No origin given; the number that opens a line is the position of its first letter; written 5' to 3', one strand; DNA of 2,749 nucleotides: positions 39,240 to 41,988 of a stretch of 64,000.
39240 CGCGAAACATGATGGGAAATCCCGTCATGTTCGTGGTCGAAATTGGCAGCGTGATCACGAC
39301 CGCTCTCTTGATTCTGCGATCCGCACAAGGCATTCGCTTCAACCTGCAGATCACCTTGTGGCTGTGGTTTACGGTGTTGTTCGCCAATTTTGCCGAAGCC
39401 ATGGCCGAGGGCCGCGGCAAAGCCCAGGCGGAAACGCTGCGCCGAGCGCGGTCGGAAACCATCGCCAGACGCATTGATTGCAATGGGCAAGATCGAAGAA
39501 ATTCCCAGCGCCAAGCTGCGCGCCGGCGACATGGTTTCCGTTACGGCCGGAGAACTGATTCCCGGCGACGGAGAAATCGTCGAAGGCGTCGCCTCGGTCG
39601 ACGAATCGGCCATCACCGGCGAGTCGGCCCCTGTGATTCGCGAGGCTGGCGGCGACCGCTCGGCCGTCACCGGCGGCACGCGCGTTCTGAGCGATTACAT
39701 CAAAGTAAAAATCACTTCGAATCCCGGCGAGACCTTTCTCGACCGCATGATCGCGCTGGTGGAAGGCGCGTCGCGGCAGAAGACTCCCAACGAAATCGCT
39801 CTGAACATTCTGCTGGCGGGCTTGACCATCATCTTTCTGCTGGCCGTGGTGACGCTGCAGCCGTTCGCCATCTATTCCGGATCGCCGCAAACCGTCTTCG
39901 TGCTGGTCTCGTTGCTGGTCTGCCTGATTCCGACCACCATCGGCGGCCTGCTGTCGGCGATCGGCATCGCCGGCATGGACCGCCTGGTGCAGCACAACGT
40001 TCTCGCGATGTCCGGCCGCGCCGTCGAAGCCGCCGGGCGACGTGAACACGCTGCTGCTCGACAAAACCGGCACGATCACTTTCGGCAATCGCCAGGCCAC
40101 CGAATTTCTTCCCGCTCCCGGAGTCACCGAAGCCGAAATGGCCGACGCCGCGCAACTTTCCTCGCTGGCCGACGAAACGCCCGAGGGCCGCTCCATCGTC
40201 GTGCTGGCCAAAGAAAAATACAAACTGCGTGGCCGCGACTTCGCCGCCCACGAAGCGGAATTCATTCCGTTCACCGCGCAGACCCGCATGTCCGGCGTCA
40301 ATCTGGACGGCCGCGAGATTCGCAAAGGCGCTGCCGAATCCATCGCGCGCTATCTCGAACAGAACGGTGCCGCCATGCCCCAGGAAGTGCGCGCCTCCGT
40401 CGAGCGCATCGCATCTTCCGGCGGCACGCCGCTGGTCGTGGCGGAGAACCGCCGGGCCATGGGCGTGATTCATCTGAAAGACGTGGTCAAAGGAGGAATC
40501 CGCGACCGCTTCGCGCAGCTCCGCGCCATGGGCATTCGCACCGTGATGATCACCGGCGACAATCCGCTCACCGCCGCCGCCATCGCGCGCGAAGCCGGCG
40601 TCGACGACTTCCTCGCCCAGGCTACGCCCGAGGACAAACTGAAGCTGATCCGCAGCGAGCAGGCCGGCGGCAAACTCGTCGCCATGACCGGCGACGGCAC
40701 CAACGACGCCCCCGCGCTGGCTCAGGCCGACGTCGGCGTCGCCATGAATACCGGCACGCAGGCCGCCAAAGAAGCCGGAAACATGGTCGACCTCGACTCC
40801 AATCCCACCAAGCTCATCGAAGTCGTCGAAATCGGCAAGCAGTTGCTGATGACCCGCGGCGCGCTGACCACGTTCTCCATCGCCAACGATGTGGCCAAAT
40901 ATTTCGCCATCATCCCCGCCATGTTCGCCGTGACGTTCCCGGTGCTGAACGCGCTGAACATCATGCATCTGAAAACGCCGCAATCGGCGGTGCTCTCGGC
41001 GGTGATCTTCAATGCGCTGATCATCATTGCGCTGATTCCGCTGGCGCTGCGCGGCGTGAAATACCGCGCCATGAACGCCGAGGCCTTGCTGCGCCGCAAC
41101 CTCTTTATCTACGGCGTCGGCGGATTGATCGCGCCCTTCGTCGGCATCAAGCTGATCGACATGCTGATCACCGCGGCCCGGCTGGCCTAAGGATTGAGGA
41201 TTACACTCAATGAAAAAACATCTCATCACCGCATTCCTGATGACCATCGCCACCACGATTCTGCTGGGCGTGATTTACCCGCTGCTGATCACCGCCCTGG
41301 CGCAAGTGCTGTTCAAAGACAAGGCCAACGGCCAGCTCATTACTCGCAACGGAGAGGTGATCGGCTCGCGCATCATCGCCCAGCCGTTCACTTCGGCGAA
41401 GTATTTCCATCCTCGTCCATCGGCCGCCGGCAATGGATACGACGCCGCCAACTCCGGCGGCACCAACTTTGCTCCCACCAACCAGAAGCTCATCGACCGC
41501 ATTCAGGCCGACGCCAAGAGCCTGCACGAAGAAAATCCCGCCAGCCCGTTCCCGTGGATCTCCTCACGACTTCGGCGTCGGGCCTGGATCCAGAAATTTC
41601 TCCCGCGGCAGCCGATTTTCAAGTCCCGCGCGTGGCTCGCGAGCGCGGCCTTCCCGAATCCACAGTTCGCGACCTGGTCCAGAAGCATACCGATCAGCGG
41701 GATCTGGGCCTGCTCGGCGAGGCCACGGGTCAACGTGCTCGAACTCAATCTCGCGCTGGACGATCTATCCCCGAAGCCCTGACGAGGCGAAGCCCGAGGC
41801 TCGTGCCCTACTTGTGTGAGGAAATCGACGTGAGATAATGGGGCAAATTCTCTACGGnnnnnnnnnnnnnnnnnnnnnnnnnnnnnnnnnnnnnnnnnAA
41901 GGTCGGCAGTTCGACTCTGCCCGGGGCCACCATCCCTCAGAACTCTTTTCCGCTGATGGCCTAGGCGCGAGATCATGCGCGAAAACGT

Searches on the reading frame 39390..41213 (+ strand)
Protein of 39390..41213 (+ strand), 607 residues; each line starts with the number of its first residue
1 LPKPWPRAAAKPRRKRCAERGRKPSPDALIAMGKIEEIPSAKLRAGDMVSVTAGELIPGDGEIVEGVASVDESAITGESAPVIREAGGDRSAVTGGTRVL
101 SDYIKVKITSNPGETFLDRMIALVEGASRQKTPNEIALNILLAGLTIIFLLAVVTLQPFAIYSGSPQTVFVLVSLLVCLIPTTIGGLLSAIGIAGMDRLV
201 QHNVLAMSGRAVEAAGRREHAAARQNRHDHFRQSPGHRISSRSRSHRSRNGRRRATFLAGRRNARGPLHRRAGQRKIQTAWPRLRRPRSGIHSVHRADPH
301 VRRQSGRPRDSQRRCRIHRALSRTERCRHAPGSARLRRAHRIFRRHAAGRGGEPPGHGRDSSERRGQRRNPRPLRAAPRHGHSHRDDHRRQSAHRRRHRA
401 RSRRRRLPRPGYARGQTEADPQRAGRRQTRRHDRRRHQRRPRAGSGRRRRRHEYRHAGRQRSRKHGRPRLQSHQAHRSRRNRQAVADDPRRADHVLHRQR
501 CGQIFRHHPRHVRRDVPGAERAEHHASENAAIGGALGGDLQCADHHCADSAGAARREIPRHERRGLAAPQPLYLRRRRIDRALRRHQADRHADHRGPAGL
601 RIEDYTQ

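Call 8: search_protein_families(library=pfam, proteins=[window:39390-41213:+])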
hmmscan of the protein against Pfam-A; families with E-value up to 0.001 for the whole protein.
window:39390-41213:+ (607 aa): 1 family
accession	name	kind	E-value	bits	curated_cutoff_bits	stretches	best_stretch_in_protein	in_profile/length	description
PF00122.25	E1-E2_ATPase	-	9.3e-35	120.2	28.1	1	30-201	10-180/181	E1-E2 ATPase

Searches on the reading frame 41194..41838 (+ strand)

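Call 8: search_protein_families(library=pfam, proteins=[window:41194-41838:+])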
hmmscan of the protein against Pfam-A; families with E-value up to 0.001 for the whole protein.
window:41194-41838:+ (214 aa): 1 family
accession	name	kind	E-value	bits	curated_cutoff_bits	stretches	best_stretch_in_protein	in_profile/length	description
PF02669.20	KdpC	-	2.1e-25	90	24.1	1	112-177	104-169/182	K+-transporting ATPase, c chain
